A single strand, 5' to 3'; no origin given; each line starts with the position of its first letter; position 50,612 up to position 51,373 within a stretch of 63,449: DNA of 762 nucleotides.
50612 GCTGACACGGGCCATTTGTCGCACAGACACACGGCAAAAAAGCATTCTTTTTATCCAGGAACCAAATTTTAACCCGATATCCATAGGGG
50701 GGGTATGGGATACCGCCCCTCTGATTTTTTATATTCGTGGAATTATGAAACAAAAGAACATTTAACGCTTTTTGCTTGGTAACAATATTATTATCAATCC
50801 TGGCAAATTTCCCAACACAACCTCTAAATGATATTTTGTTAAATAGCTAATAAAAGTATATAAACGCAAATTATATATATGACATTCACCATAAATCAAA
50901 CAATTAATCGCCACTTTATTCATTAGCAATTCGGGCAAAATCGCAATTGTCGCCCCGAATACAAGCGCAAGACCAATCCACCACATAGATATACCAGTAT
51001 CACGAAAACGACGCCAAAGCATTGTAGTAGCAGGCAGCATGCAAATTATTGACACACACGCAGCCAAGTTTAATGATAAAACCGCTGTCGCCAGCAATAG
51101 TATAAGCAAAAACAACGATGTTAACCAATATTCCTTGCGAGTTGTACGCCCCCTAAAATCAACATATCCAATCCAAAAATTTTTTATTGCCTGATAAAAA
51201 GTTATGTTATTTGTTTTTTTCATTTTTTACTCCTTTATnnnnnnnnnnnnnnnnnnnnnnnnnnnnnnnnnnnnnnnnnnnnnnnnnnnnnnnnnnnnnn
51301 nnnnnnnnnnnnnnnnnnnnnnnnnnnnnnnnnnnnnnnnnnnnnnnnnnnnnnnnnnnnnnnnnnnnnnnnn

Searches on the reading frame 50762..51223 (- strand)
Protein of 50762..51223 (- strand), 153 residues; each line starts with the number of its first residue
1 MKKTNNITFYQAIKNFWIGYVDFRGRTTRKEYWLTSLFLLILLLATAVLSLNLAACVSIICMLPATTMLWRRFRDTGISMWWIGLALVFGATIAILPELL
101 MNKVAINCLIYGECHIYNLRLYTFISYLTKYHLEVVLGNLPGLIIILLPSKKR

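Call 11: search_protein_families(library=pfam, proteins=[window:50762-51223:-], max_evalue=0.01)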
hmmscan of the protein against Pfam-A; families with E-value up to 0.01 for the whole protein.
window:50762-51223:- (153 aa): 1 family
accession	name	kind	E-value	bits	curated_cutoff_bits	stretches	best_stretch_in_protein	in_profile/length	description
PF05656.20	DUF805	-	6.8e-11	43.1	25.7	1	20-97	1-95/111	Protein of unknown function (DUF805)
